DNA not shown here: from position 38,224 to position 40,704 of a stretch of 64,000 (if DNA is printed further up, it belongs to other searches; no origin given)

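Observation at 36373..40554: Orphan CheA-like hybrid kinase / REC-GAF / histidine kinase phosphorelay with no MCP, CheW, CheB or CheR nearby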

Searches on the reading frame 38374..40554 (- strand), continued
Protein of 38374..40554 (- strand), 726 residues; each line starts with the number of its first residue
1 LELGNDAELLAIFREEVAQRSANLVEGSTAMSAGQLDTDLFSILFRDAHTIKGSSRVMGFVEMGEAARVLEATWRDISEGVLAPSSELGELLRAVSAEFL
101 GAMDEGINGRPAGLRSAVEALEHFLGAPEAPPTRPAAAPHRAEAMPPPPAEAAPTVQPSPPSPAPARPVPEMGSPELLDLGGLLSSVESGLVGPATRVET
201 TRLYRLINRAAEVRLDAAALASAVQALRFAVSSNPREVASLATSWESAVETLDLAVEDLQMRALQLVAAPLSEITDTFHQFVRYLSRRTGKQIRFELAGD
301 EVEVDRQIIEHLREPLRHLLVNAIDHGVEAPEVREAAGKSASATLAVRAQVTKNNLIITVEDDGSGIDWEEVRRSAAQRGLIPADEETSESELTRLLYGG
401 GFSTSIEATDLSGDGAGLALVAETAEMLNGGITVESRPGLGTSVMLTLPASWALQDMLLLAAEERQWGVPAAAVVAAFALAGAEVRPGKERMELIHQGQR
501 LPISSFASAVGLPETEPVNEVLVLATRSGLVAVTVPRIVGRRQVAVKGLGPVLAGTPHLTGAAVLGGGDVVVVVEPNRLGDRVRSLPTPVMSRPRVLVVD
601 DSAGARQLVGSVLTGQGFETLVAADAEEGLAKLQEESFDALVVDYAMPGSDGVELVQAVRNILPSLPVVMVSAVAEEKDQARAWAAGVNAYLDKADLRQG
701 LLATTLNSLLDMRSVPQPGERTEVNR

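Call 107: find_encoding_contigs(protein=P0429, flank=8000, max_places=2)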
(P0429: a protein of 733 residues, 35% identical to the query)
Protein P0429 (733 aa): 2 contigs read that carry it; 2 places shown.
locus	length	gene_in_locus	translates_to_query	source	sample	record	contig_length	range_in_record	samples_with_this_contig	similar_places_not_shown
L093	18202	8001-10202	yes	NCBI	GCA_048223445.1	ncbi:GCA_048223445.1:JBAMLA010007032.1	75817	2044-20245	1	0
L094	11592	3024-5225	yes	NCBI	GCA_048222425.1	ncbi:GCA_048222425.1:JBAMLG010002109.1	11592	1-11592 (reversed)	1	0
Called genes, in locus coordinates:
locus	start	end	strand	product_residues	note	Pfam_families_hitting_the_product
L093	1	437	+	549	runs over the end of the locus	PF00989:PAS, PF13426:PAS_9, PF08447:PAS_3, PF02203:TarH, PF12729:4HB_MCP_1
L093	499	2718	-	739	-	PF00270:DEAD (faint), PF06733:DEAD_2 (weak), PF13307:Helicase_C_2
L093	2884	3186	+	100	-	-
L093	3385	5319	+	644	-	PF14827:dCache_3, PF00672:HAMP, PF00015:MCPsignal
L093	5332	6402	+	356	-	PF00072:Response_reg, PF01339:CheB_methylest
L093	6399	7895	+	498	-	PF01739:CheR, PF12895:ANAPC3 (weak), PF13432:TPR_16 (weak), PF14559:TPR_19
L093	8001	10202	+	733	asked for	PF01627:Hpt, PF02895:H-kinase_dim (weak), PF02518:HATPase_c, PF01584:CheW, PF00072:Response_reg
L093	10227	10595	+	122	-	PF00072:Response_reg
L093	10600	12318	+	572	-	PF01627:Hpt, PF00072:Response_reg, PF00990:GGDEF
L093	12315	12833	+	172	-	PF01584:CheW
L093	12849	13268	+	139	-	-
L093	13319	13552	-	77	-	PF25160:LdpA_Fe-S-bd (faint), PF12797:Fer4_2 (faint), PF12837:Fer4_6 (faint), PF13237:Fer4_10 (weak), PF00037:Fer4 (weak), PF14697:Fer4_21, PF12838:Fer4_7, PF13187:Fer4_9 (weak), +4 more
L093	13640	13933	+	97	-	PF00708:Acylphosphatase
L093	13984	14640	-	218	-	PF04299:FMN_bind_2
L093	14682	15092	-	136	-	PF03692:CxxCxxCC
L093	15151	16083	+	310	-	PF18899:DUF5655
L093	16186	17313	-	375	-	PF12679:ABC2_membrane_2, PF12698:ABC2_membrane_3, PF01061:ABC2_membrane, PF12730:ABC2_membrane_4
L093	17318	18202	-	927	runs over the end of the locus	PF00005:ABC_tran, PF13304:AAA_21 (weak), PF00005:ABC_tran, PF13304:AAA_21 (weak), PF12679:ABC2_membrane_2, PF12698:ABC2_membrane_3, PF01061:ABC2_membrane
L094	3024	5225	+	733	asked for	PF01627:Hpt, PF02895:H-kinase_dim (weak), PF02518:HATPase_c, PF01584:CheW, PF00072:Response_reg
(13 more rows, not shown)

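Call 108: find_encoding_contigs(protein=P0417, flank=8000, max_places=2)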
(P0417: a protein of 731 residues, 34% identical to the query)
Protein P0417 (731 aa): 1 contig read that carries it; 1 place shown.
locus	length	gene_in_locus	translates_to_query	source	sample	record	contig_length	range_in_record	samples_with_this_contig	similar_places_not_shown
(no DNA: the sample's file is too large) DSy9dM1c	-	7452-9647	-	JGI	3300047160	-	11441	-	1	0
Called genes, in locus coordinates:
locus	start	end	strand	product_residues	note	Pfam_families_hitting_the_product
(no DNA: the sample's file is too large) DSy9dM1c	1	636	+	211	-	?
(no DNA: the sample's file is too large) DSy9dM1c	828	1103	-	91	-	-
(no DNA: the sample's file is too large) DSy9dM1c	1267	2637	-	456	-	-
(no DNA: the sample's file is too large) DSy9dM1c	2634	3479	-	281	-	PF01497:Peripla_BP_2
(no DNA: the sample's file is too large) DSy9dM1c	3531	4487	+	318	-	PF08240:ADH_N, PF00107:ADH_zinc_N, PF13602:ADH_zinc_N_2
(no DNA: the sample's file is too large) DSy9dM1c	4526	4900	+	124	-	PF00072:Response_reg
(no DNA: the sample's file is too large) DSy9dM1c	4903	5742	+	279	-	PF00072:Response_reg, PF01584:CheW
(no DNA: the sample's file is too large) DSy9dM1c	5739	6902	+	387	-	PF01739:CheR, PF08242:Methyltransf_12 (faint)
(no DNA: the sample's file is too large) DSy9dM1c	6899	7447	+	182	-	PF01584:CheW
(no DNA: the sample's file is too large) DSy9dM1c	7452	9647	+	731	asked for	PF01627:Hpt, PF02518:HATPase_c, PF01584:CheW, PF00072:Response_reg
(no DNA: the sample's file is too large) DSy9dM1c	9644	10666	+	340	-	PF00072:Response_reg, PF01339:CheB_methylest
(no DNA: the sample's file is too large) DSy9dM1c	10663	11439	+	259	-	?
